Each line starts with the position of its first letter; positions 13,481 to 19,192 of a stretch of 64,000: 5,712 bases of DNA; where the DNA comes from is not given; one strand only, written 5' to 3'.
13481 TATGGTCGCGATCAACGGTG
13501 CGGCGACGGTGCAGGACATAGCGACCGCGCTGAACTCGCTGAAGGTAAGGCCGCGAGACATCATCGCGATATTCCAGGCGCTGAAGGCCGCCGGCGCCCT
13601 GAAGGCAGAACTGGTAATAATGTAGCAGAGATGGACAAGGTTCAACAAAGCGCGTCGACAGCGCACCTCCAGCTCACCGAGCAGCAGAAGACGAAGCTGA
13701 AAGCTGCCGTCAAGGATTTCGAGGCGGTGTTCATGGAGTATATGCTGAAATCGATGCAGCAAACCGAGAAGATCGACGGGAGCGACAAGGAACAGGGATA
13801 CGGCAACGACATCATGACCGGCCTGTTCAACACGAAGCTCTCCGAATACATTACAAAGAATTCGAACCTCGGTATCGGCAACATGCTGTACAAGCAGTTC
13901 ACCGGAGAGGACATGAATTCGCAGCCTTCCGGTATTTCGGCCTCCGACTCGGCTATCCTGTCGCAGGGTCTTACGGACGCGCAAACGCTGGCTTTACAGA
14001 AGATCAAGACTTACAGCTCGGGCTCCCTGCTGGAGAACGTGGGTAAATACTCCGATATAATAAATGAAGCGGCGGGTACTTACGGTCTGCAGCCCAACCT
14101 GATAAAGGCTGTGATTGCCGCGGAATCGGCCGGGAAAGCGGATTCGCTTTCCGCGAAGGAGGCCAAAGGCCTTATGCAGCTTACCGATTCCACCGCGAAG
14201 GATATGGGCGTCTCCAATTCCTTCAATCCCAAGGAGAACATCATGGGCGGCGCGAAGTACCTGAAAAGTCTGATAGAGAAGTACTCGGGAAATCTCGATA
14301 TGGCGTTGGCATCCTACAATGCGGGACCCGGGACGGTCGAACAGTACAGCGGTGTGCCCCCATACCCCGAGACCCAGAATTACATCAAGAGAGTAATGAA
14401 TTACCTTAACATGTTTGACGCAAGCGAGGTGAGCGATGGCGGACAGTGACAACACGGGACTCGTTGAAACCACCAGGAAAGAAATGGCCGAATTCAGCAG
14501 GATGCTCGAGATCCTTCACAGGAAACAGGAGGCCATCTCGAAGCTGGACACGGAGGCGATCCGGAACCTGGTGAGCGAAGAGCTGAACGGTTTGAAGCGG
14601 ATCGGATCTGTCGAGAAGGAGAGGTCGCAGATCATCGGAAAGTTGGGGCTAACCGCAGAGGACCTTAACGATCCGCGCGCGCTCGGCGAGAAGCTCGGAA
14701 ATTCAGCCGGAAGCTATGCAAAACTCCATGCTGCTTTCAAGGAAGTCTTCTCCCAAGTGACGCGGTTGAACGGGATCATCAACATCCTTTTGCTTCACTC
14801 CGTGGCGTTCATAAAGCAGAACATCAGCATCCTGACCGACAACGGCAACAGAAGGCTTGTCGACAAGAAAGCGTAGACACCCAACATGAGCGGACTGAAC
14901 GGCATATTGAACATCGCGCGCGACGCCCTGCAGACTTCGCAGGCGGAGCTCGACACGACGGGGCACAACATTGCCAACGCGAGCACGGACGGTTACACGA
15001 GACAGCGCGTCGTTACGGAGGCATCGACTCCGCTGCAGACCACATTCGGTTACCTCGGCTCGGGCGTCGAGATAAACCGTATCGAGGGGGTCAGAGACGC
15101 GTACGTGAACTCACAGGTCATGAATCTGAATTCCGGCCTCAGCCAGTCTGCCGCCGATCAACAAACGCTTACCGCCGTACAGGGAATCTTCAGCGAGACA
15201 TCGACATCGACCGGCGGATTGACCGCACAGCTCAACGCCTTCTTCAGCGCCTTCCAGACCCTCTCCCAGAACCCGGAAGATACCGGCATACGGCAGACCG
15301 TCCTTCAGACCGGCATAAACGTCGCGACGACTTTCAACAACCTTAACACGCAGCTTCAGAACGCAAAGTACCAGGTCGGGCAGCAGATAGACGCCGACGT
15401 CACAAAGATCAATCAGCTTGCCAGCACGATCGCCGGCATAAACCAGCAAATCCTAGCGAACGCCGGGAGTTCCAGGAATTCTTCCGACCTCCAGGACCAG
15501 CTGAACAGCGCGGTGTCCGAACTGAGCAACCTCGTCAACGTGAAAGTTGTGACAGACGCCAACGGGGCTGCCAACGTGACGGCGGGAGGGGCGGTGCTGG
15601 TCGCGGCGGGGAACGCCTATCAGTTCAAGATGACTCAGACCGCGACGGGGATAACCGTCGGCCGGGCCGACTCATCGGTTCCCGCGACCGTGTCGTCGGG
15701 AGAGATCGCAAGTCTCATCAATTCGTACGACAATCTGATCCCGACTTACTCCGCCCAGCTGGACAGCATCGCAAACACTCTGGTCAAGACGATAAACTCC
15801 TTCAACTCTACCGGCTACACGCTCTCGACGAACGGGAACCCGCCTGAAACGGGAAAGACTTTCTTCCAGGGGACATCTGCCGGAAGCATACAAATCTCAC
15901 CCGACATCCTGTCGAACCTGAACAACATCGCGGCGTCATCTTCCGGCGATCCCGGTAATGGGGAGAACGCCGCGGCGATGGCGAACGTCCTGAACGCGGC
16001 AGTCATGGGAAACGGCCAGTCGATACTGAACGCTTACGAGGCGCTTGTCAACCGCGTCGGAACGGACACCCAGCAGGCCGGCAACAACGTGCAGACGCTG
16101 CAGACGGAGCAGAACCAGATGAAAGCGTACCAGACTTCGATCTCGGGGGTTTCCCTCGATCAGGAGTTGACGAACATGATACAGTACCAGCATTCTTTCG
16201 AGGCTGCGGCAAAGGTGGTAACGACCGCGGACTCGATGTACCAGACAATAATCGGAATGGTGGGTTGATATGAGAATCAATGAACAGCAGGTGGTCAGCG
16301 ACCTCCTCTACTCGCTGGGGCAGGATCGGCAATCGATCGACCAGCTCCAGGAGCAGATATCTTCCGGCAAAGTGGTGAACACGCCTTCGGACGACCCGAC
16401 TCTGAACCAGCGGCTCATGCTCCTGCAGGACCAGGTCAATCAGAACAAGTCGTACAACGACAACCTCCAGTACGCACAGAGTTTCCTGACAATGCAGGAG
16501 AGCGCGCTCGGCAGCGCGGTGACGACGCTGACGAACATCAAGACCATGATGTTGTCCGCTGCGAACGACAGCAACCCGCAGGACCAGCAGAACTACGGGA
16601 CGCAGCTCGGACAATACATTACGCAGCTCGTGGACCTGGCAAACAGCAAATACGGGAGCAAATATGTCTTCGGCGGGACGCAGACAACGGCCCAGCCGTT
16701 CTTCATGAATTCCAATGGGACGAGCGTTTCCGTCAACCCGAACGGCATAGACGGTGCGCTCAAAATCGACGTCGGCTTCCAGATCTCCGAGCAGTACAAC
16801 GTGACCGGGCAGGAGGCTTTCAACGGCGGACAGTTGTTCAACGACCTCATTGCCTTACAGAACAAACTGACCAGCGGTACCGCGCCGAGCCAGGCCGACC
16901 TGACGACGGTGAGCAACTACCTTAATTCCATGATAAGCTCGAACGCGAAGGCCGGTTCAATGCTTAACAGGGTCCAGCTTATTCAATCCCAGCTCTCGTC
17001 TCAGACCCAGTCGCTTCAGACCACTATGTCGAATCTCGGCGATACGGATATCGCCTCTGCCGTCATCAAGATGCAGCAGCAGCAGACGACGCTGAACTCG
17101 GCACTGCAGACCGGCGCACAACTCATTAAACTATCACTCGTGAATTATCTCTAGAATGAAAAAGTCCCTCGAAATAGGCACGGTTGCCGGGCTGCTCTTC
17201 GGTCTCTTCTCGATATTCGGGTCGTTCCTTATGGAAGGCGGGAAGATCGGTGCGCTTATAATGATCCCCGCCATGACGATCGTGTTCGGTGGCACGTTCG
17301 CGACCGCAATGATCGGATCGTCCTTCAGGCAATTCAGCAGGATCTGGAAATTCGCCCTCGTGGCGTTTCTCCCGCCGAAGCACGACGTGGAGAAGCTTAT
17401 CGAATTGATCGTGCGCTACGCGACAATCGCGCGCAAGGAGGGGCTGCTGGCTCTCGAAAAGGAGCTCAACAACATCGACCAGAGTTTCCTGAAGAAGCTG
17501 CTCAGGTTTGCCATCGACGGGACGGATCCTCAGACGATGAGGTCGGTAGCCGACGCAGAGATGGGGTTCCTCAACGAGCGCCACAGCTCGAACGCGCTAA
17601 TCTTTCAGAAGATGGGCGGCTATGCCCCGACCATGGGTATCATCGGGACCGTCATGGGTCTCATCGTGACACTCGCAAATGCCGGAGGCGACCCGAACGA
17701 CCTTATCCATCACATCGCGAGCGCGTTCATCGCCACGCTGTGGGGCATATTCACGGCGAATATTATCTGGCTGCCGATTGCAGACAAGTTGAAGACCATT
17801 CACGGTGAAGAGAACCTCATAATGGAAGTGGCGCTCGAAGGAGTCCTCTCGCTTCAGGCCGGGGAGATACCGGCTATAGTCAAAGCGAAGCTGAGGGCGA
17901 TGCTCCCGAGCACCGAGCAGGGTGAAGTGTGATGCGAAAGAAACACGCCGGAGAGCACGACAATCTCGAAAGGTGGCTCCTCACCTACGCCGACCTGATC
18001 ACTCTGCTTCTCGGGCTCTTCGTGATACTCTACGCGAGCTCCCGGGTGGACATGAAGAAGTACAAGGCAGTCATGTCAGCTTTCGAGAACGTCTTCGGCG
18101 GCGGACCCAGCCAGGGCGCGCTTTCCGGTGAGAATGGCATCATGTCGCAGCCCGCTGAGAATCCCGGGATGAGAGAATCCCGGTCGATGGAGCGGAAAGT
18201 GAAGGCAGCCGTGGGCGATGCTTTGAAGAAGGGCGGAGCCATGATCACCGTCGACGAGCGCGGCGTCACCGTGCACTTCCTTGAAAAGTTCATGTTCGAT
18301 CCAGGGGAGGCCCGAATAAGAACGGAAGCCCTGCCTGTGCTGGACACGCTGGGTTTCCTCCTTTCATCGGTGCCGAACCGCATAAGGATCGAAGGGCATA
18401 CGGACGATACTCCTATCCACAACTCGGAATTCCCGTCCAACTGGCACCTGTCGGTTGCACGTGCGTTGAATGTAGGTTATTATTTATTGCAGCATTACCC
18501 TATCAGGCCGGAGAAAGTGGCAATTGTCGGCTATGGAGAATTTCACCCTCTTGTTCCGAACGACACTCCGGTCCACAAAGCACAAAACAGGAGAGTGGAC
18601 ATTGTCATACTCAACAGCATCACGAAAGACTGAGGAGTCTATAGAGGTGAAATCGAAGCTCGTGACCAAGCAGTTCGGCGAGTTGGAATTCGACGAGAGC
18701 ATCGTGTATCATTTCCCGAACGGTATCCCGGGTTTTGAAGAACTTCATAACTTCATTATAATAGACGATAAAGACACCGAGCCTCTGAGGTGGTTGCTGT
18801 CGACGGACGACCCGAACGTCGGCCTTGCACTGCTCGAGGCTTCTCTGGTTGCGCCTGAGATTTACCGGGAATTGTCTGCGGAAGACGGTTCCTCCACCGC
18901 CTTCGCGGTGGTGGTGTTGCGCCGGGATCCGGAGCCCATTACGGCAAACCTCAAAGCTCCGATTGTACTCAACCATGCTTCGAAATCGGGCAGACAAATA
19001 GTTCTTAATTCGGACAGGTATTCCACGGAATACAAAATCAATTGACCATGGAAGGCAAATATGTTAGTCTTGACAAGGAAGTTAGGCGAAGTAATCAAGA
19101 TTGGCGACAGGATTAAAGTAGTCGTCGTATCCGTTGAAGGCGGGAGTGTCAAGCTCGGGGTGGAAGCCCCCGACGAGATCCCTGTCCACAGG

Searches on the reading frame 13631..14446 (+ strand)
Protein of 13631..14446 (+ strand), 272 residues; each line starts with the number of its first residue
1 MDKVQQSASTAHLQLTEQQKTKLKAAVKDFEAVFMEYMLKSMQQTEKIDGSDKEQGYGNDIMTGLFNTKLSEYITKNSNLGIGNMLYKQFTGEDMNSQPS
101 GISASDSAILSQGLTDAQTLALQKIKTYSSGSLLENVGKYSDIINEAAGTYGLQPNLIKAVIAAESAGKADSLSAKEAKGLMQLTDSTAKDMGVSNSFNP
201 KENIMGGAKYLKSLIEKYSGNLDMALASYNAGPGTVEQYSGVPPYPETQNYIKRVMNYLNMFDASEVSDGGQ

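Call 64: search_protein_families(library=ncbifam, proteins=[window:13631-14446:+], max_evalue=1)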
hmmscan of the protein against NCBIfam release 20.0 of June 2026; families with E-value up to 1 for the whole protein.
window:13631-14446:+ (272 aa): 17 families
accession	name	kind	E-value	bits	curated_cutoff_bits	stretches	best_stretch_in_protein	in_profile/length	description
NF047373.1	BB0259_flg_lyt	exception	2.4e-19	69.6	234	1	140-258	548-684/705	flagellar assembly lytic transglycosylase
NF008112.0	PRK10859.1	equivalog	7.6e-17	60.9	354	1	135-237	285-391/483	membrane-bound lytic murein transglycosylase MltF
TIGR02541.1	flagell_FlgJ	equivalog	3.9e-11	43.4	193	1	17-117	17-117/294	flagellar assembly peptidoglycan hydrolase FlgJ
NF008631.0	PRK11619.1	equivalog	2.1e-08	33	536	1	150-241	489-590/644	murein transglycosylase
NF012014.0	PRK15470.1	equivalog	3.5e-08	33.3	233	1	140-214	39-124/203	membrane-bound lytic murein transglycosylase EmtA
NF008670.0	PRK11671.1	equivalog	4e-08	32.8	375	1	138-236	190-306/359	membrane-bound lytic murein transglycosylase MltC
NF009357.0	PRK12712.1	equivalog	7.4e-06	25.6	606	1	19-121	35-133/344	flagellar rod assembly protein/muramidase FlgJ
NF009431.0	PRK12790.1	equivalog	1e-05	25.4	110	1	11-89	28-105/115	flagellar assembly peptidoglycan hydrolase FlgJ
NF009349.0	PRK12708.1-1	equivalog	8e-05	23.1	141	1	18-91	20-95/97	peptidoglycan hydrolase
NF009354.0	PRK12709.1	equivalog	0.0003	20.4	456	1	15-111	28-121/323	flagellar rod assembly protein/muramidase FlgJ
NF009350.0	PRK12708.1-2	equivalog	0.00034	20.9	189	1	16-118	23-127/132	peptidoglycan hydrolase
NF009355.0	PRK12710.1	equivalog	0.00081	18.7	358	1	12-92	18-99/291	flagellar rod assembly protein/muramidase FlgJ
NF052397.1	AggPromo_Cterm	subfamily_domain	0.002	18.6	40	1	157-213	4-62/80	aggregation-promoting factor C-terminal-like domain-containing protein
NF009351.0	PRK12708.1-3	equivalog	0.0043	17.2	183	1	18-91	19-94/129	peptidoglycan hydrolase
NF011856.0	PRK15328.1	equivalog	0.0043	16.6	208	1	139-233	17-120/160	type III secretion system invasion protein IagB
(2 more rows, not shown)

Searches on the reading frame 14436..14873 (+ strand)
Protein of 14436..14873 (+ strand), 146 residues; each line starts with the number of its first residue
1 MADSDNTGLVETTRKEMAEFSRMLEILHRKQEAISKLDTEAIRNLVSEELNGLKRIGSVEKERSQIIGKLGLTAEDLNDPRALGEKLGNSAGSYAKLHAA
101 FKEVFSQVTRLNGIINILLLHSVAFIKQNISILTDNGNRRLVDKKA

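Call 64: search_protein_families(library=ncbifam, proteins=[window:14436-14873:+], max_evalue=1)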
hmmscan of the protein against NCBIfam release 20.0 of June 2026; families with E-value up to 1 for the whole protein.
window:14436-14873:+ (146 aa): 1 family
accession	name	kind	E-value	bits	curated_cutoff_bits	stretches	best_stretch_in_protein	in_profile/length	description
NF008244.0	PRK11020.1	equivalog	0.017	15.6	110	1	11-86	3-79/120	YibL family ribosome-associated protein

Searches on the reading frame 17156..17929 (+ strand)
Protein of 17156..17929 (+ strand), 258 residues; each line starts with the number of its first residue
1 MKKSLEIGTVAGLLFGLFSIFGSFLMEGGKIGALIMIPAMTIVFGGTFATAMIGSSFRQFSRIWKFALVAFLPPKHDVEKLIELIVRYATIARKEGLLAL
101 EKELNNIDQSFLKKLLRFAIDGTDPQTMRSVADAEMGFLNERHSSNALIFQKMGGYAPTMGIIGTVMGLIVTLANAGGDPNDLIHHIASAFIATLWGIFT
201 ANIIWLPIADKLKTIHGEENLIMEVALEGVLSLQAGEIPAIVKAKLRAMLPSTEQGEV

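Call 20: search_protein_families(library=pfam, proteins=[window:17156-17929:+], max_evalue=0.1)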
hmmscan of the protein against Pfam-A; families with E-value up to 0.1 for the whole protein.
window:17156-17929:+ (258 aa): 2 families
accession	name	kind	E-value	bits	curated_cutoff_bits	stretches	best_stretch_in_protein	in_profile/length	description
PF01618.21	MotA_ExbB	-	1.5e-26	93.1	22.9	1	105-223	3-125/127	MotA/TolQ/ExbB proton channel family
PF20560.3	MotA_N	-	7.3e-09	36.2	27.3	1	11-94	2-86/91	Motility protein A N-terminal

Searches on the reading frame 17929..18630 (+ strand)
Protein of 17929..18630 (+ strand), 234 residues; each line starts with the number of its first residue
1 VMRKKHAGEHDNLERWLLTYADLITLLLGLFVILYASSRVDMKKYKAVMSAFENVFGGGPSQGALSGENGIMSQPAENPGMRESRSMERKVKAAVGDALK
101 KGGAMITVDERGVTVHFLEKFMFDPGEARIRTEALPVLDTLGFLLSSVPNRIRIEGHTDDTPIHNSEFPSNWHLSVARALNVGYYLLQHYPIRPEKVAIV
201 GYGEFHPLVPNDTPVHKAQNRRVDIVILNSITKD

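Call 20: search_protein_families(library=pfam, proteins=[window:17929-18630:+], max_evalue=0.1)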
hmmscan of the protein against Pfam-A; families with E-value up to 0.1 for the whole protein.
window:17929-18630:+ (234 aa): 2 families
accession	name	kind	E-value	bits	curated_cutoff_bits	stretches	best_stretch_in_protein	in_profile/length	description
PF13677.11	MotB_plug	-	1.6e-18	66.5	24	1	4-56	6-58/58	Membrane MotB of proton-channel complex MotA/MotB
PF00691.25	OmpA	-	2.7e-16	60.1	27.2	1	122-221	1-98/98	OmpA family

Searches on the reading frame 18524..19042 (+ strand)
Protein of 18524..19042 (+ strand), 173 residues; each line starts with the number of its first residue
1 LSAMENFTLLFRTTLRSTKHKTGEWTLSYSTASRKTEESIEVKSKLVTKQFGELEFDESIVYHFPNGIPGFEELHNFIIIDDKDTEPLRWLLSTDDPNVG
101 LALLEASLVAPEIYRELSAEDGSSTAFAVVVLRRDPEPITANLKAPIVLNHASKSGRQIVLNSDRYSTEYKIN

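Call 20: search_protein_families(library=pfam, proteins=[window:18524-19042:+], max_evalue=0.1)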
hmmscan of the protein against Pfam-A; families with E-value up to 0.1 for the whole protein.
window:18524-19042:+ (173 aa): 1 family
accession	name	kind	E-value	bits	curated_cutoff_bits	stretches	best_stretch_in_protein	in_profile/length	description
PF02623.20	FliW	-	2e-25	89.4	25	1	63-172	2-122/122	FliW protein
